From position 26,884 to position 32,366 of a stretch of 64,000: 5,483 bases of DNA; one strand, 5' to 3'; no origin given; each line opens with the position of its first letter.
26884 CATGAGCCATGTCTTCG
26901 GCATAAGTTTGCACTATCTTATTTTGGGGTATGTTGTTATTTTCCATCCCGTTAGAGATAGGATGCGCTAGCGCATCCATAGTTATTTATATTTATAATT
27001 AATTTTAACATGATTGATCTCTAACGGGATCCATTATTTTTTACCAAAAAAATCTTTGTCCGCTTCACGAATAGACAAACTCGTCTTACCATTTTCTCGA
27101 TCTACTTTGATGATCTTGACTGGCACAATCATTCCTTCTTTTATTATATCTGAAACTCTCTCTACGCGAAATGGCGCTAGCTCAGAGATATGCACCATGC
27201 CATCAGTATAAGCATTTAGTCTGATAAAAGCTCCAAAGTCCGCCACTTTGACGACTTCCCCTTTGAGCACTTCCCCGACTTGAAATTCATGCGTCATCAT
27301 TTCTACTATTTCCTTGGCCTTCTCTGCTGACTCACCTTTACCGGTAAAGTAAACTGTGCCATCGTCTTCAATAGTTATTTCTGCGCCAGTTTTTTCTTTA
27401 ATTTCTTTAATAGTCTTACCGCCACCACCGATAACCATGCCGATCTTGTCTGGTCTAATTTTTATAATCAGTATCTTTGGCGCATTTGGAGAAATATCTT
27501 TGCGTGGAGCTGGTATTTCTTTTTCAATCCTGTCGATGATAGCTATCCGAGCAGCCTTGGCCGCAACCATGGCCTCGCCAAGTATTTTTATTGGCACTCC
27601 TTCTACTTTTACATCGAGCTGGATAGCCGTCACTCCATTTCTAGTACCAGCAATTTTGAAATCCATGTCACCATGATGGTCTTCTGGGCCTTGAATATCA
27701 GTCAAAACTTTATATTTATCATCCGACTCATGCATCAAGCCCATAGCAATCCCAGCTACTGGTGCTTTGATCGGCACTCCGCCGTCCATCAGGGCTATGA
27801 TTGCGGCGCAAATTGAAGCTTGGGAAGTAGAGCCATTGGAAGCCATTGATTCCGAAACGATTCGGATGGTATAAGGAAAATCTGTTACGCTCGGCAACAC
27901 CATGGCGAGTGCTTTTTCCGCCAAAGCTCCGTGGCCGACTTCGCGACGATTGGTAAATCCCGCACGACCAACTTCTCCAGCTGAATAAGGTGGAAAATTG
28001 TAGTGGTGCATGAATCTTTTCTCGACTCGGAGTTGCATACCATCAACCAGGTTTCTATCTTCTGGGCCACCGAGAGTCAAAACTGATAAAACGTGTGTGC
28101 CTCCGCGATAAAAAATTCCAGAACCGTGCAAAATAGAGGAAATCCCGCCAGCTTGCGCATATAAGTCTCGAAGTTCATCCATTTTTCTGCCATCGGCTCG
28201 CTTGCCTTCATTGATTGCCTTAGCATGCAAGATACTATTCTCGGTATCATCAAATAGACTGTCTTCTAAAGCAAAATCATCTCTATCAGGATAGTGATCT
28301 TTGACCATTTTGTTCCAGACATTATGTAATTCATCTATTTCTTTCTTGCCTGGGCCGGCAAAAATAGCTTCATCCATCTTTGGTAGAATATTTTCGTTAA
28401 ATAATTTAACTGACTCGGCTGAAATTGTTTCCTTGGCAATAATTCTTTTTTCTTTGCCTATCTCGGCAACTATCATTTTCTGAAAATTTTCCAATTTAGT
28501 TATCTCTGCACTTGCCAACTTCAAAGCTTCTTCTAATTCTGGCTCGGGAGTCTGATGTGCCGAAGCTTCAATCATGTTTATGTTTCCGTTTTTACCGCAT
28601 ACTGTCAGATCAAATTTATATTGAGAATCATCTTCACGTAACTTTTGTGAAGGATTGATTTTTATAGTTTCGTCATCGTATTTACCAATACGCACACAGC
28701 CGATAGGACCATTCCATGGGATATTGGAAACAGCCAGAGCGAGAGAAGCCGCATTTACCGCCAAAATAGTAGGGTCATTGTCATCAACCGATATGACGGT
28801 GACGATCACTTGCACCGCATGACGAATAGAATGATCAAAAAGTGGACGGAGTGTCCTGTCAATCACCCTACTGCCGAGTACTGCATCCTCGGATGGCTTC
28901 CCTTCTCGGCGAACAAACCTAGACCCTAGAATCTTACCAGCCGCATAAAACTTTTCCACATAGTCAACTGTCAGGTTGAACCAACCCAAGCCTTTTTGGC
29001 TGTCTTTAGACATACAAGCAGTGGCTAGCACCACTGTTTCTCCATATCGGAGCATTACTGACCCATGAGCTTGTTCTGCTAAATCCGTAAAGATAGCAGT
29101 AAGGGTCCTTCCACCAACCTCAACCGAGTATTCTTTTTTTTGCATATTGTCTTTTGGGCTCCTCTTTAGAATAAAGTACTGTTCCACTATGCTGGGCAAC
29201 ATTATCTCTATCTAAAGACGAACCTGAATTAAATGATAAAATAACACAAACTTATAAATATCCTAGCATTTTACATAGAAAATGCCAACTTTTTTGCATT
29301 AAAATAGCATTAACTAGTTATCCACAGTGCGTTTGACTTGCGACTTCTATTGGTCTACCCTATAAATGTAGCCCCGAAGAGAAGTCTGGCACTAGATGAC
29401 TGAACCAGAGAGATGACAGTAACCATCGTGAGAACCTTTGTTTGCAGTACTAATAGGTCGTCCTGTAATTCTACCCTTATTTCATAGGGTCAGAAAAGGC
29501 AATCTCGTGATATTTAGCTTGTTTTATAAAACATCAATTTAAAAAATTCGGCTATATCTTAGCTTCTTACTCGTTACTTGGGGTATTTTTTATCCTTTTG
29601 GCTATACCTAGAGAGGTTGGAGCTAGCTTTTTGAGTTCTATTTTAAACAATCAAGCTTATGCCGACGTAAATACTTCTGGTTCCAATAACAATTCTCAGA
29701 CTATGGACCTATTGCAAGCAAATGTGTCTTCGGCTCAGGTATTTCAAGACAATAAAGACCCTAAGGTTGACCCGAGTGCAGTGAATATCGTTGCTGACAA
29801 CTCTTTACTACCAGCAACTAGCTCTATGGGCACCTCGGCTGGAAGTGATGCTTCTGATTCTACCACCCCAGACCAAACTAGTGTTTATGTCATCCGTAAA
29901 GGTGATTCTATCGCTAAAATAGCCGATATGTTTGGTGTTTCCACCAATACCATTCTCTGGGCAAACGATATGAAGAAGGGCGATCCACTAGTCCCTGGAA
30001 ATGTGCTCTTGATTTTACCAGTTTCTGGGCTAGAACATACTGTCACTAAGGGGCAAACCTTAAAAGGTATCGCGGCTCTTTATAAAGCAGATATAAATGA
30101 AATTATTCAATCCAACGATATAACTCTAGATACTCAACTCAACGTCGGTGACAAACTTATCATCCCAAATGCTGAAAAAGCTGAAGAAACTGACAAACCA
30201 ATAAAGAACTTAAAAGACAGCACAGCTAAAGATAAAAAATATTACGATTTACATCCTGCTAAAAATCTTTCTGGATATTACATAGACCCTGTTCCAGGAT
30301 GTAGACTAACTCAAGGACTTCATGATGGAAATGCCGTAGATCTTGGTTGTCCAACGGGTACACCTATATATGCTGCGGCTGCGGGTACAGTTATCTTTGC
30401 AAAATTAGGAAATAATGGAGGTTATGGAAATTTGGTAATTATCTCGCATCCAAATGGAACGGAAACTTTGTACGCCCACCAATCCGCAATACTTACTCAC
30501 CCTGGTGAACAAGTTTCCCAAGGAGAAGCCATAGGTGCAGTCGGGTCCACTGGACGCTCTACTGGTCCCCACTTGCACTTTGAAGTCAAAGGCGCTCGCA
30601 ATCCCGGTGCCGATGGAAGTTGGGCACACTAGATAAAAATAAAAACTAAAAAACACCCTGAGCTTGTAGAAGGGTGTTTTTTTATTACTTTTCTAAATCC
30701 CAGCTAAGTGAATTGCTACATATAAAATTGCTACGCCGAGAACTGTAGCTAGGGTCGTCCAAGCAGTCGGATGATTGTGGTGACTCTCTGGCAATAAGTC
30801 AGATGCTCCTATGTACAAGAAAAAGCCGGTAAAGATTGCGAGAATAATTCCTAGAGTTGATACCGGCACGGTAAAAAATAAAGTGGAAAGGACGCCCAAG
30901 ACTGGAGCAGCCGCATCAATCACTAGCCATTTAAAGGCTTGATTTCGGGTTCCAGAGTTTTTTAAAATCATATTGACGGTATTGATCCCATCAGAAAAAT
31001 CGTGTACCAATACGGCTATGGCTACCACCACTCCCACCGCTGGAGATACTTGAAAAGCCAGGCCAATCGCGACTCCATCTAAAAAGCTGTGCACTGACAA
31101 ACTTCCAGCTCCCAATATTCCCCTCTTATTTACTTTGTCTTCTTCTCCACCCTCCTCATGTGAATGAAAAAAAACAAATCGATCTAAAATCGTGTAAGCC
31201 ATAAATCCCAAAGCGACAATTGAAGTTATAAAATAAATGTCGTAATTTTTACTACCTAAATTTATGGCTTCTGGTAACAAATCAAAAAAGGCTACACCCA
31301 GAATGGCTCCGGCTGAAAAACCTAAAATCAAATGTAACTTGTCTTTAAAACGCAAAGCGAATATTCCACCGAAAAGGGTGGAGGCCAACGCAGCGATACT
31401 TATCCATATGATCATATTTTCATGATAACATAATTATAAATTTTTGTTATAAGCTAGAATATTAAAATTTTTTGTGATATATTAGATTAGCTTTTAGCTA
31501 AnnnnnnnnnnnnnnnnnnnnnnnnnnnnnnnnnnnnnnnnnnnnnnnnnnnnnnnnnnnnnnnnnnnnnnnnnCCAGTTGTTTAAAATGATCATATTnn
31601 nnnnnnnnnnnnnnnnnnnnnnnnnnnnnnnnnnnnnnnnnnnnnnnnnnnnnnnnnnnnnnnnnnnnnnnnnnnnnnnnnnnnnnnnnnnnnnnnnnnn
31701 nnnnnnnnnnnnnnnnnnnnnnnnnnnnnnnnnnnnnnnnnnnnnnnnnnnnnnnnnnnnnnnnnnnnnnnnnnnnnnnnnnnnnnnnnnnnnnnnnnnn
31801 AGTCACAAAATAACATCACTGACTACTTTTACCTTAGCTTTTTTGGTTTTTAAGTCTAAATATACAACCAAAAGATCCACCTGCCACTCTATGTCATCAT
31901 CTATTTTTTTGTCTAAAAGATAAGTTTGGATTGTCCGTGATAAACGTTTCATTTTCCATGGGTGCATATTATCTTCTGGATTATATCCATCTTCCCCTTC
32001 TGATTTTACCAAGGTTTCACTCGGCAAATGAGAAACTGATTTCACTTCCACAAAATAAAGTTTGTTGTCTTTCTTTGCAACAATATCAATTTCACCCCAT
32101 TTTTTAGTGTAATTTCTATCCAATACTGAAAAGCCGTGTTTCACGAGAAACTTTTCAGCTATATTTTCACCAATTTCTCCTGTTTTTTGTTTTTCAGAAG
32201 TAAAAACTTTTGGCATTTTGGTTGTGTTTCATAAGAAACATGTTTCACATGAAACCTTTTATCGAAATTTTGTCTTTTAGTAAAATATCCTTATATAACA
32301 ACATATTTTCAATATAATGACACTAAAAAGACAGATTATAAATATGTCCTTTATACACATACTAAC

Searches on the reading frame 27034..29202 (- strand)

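Call 22: search_protein_families(library=pfam, proteins=[window:27034-29202:-], max_evalue=0.00001)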
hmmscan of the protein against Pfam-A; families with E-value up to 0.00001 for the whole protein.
window:27034-29202:- (722 aa): 4 families
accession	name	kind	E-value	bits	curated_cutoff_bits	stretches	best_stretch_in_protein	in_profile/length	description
PF01138.27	RNase_PH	-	1.3e-45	155.4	25.5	2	37-162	7-130/130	3' exoribonuclease family, domain 1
PF00575.29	S1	-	3.9e-17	62.8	22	1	639-712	1-74/74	S1 RNA binding domain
PF03725.20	RNase_PH_C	-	2.6e-11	43.7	20.8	1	165-232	1-66/67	3' exoribonuclease family, domain 2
PF00013.35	KH_1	-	5.2e-11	42.6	21.5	1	579-634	3-65/66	KH domain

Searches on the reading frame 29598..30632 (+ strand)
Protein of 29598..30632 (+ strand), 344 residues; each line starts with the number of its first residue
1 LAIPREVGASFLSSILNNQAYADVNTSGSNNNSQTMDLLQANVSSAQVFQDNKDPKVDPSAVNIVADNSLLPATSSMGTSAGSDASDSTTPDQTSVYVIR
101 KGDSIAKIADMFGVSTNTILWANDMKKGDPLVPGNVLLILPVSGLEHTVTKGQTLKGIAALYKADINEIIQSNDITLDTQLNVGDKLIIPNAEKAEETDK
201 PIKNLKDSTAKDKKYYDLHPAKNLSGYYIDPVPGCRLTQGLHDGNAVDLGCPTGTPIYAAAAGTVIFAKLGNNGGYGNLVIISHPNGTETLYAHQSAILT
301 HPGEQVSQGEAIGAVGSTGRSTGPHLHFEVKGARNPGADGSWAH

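Call 22: search_protein_families(library=pfam, proteins=[window:29598-30632:+], max_evalue=0.00001)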
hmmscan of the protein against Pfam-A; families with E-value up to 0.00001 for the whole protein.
window:29598-30632:+ (344 aa): 4 families
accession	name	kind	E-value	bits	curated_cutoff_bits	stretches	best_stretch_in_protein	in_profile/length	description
PF01551.29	Peptidase_M23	-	3.8e-32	110.8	28.7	1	245-332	4-89/96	Peptidase family M23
PF01476.26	LysM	-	1.2e-19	70.4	20.9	2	147-190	1-43/43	LysM domain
PF23473.1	LysM3_LYK4_5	-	9.9e-12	45.2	29.3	1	97-133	5-40/48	LYK4/5 LysM3 domain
PF23446.1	LysM1_NFP_LYK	-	4.4e-08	34.3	36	0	104-142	17-55/60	NFP/LYK LysM1 domain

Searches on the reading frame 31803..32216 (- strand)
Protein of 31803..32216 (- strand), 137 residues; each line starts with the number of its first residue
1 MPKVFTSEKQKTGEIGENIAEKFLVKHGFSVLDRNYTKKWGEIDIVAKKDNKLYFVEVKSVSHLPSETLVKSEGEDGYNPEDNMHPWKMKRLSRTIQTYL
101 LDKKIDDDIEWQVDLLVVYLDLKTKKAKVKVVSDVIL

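Call 22: search_protein_families(library=pfam, proteins=[window:31803-32216:-], max_evalue=0.00001)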
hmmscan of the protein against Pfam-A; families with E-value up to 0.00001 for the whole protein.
window:31803-32216:- (137 aa): 1 family
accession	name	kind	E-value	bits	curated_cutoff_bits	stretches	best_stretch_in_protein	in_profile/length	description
PF02021.23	UPF0102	-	3e-17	63.2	23.6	1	16-106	1-72/80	Uncharacterised protein family UPF0102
